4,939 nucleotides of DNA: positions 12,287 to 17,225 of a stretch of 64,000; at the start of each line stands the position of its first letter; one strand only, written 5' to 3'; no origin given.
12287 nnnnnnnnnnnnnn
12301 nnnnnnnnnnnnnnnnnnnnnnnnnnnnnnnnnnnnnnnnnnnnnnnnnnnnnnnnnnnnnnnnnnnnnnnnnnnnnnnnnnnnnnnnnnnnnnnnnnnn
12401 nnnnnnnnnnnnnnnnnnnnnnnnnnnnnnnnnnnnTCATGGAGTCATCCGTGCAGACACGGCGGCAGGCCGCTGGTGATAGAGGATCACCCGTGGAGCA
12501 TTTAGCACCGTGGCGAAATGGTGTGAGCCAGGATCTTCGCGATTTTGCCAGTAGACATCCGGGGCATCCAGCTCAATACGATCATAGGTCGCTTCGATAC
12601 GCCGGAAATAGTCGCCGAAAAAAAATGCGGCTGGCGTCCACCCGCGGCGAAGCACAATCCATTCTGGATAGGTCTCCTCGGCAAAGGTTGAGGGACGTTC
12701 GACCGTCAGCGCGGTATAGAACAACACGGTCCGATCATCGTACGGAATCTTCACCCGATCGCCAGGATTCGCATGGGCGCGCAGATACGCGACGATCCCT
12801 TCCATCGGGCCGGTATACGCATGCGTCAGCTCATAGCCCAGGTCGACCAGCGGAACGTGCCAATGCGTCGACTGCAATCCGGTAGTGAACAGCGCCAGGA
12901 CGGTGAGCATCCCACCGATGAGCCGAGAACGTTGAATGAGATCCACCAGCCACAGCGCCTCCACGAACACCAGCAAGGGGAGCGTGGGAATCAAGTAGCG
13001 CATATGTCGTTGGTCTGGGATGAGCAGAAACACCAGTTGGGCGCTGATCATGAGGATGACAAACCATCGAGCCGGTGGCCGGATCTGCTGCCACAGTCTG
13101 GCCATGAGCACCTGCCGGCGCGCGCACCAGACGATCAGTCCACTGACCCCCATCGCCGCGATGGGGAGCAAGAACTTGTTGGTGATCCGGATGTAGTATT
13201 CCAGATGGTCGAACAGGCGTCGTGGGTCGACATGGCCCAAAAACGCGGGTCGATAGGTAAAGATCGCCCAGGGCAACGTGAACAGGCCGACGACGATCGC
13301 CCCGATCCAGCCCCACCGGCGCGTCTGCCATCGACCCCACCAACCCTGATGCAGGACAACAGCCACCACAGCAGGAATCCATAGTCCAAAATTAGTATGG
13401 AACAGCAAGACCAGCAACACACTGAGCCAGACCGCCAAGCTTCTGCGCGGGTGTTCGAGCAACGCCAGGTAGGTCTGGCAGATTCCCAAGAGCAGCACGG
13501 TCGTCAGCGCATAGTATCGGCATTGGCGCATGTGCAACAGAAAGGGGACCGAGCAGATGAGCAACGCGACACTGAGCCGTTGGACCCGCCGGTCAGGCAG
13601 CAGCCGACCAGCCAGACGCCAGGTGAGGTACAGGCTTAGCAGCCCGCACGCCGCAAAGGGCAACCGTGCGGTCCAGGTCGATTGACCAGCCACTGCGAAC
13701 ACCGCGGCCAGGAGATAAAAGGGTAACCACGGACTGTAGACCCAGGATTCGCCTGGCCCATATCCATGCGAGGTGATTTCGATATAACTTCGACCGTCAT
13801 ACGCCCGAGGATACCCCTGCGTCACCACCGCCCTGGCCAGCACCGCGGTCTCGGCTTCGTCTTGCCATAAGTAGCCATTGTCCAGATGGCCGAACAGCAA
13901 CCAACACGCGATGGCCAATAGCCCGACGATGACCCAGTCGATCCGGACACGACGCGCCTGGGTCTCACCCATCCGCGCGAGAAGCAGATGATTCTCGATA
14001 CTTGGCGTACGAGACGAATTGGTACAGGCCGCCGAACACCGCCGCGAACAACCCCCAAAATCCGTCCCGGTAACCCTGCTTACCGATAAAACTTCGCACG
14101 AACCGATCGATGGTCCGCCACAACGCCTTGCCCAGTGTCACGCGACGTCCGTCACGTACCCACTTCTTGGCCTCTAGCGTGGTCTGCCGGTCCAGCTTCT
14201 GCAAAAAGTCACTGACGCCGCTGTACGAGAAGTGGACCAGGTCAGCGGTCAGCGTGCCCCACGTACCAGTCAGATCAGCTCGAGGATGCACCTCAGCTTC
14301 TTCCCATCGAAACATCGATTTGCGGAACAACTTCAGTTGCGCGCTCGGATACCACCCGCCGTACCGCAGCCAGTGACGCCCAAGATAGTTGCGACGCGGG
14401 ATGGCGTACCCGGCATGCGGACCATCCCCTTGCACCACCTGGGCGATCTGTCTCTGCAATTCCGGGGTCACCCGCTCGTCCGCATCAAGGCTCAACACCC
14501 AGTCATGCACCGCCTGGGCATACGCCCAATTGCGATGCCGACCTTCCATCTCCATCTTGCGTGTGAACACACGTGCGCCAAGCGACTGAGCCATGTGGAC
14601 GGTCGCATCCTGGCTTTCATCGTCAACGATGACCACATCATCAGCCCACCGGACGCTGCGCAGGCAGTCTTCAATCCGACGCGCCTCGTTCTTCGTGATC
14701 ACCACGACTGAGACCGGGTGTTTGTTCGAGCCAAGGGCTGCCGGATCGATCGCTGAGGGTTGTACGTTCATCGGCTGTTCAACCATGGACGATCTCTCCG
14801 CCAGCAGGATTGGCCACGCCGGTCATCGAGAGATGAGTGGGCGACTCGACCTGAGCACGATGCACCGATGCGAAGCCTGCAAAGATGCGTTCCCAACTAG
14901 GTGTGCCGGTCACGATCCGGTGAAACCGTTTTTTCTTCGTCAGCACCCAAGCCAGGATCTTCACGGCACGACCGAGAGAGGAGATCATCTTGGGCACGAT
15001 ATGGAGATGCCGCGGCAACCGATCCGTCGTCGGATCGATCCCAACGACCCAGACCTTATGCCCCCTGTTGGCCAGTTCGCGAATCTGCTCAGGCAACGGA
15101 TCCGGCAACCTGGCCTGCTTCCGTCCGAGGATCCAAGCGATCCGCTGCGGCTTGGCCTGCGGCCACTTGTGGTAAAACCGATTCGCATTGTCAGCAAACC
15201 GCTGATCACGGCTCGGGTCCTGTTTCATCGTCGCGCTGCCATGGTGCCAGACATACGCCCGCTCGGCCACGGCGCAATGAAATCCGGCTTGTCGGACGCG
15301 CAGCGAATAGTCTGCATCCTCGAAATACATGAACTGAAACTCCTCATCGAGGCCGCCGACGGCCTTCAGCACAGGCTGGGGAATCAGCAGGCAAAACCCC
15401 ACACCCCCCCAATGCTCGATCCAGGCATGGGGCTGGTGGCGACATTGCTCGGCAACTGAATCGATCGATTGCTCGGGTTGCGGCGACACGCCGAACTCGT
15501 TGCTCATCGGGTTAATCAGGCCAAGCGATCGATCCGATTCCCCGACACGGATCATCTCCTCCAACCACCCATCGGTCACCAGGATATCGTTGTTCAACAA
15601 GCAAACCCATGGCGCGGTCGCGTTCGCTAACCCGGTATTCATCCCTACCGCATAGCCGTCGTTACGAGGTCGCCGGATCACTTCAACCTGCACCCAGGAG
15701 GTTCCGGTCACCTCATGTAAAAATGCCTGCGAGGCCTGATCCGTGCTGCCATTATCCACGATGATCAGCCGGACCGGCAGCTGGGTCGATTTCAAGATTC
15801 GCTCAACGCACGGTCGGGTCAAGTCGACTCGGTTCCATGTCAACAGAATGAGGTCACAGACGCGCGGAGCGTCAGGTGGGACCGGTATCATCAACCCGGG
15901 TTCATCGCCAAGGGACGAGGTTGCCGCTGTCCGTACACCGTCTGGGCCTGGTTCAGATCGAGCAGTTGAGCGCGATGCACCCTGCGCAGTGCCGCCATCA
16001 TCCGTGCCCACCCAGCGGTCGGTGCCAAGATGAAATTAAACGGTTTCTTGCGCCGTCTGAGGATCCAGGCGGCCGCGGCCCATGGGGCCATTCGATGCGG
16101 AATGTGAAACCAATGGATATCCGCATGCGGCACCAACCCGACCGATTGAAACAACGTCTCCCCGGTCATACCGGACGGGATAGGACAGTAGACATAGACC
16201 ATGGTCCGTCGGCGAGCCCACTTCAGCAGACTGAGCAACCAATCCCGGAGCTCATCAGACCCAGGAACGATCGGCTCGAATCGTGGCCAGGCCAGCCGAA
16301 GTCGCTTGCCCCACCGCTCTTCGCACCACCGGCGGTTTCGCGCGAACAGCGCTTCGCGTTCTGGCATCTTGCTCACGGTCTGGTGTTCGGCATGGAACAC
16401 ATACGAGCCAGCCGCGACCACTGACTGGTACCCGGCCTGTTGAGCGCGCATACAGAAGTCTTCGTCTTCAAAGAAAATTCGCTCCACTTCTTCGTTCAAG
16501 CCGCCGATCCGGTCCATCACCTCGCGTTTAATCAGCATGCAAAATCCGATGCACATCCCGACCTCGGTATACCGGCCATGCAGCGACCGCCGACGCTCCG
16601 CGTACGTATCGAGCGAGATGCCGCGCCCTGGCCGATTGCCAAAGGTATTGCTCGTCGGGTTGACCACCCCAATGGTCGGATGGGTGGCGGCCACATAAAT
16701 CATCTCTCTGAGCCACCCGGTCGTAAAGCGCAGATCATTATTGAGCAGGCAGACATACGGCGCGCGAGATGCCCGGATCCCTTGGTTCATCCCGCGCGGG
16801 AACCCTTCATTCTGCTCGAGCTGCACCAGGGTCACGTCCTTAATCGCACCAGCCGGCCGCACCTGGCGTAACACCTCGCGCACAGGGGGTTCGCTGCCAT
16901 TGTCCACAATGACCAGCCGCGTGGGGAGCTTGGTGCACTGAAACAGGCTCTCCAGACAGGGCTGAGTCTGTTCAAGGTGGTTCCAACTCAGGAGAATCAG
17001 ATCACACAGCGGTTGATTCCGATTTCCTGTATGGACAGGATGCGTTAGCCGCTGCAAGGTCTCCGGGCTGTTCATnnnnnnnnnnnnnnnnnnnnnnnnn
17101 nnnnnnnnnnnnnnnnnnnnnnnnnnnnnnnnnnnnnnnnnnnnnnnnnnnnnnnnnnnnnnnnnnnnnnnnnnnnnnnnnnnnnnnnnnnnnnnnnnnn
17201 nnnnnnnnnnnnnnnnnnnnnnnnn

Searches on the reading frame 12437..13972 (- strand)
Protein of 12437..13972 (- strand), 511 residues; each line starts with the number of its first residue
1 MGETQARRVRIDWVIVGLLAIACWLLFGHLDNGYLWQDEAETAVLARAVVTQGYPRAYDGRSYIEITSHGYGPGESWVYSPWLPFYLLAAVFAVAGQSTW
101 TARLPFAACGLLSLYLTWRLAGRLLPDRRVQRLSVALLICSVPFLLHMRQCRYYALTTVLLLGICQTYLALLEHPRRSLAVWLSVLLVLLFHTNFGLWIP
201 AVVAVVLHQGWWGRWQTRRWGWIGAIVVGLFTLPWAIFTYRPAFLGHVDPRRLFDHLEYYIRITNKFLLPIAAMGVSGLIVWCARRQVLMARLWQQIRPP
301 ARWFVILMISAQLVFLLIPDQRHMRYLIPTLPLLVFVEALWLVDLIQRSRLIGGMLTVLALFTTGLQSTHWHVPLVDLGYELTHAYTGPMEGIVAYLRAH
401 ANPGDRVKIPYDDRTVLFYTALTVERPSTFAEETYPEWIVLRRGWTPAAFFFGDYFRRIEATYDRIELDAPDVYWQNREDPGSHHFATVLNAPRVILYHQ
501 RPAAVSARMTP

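Call 71: search_protein_families(library=pfam, proteins=[window:12437-13972:-], max_evalue=0.0001)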
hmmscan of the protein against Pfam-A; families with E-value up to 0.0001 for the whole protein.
window:12437-13972:- (511 aa): 1 family
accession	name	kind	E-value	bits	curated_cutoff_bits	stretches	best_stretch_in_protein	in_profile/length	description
PF13231.12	PMT_2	-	1.3e-08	35.6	26.1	1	81-237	3-159/160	Dolichyl-phosphate-mannose-protein mannosyltransferase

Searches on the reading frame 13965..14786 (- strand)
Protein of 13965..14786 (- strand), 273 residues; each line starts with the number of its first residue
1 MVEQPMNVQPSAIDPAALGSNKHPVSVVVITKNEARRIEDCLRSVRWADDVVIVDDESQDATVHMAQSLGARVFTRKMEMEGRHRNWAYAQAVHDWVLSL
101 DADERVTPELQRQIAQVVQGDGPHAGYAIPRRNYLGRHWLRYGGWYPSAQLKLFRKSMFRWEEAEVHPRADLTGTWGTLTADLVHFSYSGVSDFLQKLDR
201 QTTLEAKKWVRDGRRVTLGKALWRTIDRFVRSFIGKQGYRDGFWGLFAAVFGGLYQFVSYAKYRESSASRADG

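Call 71: search_protein_families(library=pfam, proteins=[window:13965-14786:-], max_evalue=0.0001)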
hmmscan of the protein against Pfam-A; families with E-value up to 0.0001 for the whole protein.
window:13965-14786:- (273 aa): 2 families
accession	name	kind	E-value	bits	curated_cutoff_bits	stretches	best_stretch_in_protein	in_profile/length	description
PF00535.33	Glycos_transf_2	-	6.5e-18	65.7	23.3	1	26-149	1-132/168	Glycosyl transferase family 2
PF13704.12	Glyco_tranf_2_4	-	4.1e-06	27.6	27.5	1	32-107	1-85/98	Glycosyl transferase family 2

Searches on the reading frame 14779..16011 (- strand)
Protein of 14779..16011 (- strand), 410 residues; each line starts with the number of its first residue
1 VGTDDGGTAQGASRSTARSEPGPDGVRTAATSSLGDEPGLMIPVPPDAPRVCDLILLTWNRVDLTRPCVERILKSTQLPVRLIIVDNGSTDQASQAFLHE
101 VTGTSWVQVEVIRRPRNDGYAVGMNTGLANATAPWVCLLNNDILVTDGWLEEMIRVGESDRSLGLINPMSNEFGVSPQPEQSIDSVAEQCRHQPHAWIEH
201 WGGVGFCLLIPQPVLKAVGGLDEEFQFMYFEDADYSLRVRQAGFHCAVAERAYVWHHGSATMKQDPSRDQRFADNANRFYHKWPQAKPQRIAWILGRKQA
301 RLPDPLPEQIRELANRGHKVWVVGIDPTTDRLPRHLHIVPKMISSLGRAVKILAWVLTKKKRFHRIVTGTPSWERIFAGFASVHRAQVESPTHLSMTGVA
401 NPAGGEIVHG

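Call 71: search_protein_families(library=pfam, proteins=[window:14779-16011:-], max_evalue=0.0001)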
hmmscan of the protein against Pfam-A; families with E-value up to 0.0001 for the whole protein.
window:14779-16011:- (410 aa): 3 families
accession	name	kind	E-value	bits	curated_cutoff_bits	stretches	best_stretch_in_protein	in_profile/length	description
PF00535.33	Glycos_transf_2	-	1.6e-20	74.1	23.3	1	55-159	3-105/168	Glycosyl transferase family 2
PF13641.12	Glyco_tranf_2_3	-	2.1e-14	54.5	27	1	49-264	1-219/230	Glycosyltransferase like family 2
PF13712.12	Glyco_tranf_2_5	-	1.5e-06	28.6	27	0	90-166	11-88/210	Glycosyltransferase like family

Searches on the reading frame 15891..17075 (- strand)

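Call 71: search_protein_families(library=pfam, proteins=[window:15891-17075:-], max_evalue=0.0001)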
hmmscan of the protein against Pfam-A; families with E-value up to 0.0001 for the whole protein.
window:15891-17075:- (394 aa): 5 families
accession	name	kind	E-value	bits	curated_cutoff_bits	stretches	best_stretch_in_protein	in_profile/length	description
PF00535.33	Glycos_transf_2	-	6.1e-21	75.5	23.3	1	29-190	5-167/168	Glycosyl transferase family 2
PF13641.12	Glyco_tranf_2_3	-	4.9e-13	50.1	27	1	24-250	3-227/230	Glycosyltransferase like family 2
PF13506.12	Glyco_transf_21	-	4.5e-07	29.9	21.7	1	96-246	22-174/174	Glycosyl transferase family 21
PF13712.12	Glyco_tranf_2_5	-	1.7e-06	28.3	27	1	81-230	30-189/210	Glycosyltransferase like family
PF13632.12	Glyco_trans_2_3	-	2e-06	28.2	27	1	108-287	2-160/198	Glycosyl transferase family group 2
